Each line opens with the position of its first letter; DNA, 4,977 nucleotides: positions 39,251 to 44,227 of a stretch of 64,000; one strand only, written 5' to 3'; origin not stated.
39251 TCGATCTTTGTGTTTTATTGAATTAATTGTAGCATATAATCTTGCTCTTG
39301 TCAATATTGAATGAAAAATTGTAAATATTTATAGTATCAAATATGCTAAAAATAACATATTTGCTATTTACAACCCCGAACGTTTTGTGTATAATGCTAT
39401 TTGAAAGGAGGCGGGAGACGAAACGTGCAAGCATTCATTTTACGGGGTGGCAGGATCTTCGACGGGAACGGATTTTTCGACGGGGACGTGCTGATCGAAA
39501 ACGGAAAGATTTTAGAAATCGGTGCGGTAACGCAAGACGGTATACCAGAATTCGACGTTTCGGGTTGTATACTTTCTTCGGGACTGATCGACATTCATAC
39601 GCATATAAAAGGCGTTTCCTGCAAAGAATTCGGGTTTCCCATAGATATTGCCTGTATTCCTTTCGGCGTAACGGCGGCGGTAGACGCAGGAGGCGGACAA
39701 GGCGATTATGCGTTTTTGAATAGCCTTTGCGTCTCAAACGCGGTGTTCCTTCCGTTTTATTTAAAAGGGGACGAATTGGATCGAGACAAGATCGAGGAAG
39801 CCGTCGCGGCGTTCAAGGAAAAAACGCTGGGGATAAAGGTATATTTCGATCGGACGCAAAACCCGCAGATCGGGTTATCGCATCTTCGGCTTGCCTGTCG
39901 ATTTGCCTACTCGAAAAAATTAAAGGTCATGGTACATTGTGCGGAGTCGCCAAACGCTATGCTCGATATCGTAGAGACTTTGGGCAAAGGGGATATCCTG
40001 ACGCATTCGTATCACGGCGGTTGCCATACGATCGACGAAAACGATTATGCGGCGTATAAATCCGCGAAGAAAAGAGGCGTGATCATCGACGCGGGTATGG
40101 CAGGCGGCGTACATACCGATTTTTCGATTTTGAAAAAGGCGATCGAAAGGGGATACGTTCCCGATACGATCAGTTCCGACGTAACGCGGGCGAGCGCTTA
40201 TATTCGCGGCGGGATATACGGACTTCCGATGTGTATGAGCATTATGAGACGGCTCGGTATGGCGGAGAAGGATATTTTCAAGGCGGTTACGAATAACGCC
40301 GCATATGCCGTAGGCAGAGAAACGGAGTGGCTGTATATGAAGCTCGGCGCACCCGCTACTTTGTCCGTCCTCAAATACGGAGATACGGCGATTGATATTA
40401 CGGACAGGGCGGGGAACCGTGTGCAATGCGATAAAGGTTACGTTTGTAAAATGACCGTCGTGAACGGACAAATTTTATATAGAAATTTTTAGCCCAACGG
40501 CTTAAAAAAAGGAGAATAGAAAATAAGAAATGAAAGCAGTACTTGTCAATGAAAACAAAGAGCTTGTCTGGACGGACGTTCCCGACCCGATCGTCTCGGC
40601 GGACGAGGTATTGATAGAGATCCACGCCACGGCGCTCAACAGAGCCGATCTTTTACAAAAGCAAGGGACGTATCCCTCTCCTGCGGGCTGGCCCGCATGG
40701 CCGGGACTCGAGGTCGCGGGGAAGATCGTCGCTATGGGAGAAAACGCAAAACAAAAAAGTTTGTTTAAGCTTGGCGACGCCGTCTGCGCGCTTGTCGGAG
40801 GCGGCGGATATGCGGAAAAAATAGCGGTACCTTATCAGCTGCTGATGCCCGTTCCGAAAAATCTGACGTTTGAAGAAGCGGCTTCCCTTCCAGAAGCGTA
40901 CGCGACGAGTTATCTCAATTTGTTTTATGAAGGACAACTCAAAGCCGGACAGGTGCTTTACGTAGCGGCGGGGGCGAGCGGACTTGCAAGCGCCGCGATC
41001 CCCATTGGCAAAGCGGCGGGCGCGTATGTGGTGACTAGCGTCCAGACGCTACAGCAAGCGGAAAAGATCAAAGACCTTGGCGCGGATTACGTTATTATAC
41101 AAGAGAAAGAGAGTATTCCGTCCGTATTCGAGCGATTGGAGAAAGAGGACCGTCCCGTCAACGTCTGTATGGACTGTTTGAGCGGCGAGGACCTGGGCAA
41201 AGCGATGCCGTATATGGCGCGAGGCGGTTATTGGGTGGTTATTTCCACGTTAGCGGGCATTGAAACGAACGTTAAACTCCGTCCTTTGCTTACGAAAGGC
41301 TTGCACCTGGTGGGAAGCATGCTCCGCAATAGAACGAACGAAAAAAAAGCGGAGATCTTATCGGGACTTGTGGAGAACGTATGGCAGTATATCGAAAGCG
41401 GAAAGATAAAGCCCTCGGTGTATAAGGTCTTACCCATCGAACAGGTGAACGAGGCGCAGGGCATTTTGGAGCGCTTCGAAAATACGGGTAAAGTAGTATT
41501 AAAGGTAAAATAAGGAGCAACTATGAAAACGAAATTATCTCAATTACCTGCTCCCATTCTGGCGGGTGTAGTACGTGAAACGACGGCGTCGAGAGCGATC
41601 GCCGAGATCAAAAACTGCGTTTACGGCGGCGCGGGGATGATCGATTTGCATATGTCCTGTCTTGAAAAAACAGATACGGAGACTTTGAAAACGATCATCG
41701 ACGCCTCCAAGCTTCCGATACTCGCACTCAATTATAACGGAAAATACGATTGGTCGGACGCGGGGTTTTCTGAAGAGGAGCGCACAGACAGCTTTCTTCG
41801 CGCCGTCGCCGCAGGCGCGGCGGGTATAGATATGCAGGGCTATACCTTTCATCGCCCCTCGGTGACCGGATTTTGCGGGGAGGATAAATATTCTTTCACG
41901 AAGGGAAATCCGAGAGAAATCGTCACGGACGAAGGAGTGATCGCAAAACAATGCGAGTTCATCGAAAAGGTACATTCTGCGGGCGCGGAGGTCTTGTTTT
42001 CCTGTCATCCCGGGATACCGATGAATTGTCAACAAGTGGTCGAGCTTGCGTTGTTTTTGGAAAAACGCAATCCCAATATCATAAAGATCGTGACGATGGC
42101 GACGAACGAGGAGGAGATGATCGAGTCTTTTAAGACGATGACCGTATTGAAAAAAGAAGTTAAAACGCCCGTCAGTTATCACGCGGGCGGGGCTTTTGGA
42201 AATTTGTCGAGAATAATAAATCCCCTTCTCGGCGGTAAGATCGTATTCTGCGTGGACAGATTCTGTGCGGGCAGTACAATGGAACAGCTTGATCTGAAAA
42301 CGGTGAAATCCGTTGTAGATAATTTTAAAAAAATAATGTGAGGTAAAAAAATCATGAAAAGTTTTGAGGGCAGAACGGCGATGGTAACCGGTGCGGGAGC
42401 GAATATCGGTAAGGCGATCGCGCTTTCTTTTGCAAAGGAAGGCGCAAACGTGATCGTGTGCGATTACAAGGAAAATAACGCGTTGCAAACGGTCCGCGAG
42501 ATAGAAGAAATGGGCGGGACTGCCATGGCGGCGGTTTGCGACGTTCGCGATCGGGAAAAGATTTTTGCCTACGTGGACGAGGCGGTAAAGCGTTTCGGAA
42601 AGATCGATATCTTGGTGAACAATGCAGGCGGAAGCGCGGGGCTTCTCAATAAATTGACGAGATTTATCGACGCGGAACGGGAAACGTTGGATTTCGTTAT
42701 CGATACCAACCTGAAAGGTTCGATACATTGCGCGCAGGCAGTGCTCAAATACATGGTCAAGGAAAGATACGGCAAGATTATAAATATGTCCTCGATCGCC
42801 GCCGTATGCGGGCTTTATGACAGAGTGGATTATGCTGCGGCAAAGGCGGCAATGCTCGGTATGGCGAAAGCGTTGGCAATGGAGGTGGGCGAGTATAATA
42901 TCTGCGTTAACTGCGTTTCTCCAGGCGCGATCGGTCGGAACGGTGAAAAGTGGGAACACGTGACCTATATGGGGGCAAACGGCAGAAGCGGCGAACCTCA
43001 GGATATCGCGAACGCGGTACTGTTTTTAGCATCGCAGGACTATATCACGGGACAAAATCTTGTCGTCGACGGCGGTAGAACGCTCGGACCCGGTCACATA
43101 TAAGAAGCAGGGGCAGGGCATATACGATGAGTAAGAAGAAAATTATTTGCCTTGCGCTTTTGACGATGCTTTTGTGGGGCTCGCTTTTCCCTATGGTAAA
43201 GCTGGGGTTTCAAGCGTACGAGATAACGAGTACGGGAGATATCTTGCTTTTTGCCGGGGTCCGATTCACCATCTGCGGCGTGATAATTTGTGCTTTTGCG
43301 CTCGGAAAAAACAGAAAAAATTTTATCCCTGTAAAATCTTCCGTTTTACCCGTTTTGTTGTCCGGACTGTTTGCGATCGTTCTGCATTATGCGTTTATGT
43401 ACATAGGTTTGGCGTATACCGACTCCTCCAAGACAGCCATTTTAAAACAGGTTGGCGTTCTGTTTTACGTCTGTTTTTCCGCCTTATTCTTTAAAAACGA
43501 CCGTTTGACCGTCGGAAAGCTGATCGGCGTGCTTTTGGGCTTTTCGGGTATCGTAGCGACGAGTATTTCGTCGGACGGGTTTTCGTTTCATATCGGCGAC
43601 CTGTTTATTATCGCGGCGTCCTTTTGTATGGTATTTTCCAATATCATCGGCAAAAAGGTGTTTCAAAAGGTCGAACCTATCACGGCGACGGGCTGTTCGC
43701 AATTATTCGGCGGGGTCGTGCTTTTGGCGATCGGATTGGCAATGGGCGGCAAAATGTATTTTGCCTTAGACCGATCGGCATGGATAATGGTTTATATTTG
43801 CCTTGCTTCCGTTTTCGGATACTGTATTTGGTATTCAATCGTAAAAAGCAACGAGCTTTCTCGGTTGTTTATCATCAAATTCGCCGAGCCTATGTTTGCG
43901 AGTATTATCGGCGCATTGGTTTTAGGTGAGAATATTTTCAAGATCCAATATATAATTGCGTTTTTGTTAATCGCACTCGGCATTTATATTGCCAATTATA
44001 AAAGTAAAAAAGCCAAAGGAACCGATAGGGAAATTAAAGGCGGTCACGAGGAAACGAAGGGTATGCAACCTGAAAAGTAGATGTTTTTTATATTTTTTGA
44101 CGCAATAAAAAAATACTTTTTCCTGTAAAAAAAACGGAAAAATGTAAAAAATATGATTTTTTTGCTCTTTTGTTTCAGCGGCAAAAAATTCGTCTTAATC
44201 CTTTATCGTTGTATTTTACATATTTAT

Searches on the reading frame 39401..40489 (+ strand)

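Call 85: search_protein_families(library=pfam, proteins=[window:39401-40489:+], max_evalue=0.0001)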
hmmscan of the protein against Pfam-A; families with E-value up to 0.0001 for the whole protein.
window:39401-40489:+ (363 aa): 2 families
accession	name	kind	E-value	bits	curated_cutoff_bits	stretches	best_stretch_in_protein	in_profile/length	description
PF01979.26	Amidohydro_1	-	7.5e-07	29.1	25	1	60-358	4-344/345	Amidohydrolase family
PF07969.17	Amidohydro_3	-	1.4e-06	28.5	29.7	0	291-360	411-472/472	Amidohydrolase family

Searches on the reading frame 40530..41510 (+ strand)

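Call 85: search_protein_families(library=pfam, proteins=[window:40530-41510:+], max_evalue=0.0001)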
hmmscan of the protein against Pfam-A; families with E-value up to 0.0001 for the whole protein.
window:40530-41510:+ (327 aa): 3 families
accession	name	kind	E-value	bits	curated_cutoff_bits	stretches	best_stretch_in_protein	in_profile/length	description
PF00107.32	ADH_zinc_N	-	1.6e-14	54.4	31.8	1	151-272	1-121/129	Zinc-binding dehydrogenase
PF08240.17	ADH_N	-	2.3e-14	53.9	23.5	1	24-110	2-104/104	Alcohol dehydrogenase GroES-like domain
PF13602.12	ADH_zinc_N_2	-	7e-13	50.1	27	1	183-324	1-134/134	Zinc-binding dehydrogenase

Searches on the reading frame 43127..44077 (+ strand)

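Call 85: search_protein_families(library=pfam, proteins=[window:43127-44077:+], max_evalue=0.0001)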
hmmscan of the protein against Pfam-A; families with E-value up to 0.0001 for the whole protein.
window:43127-44077:+ (317 aa): 2 families
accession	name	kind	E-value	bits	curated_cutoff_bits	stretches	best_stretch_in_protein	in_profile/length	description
PF00892.27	EamA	-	7.2e-36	123.9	28.2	2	5-146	2-134/135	EamA-like transporter family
PF03151.22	TPT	-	1.9e-06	27.9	30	1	167-291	13-137/291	Triose-phosphate Transporter family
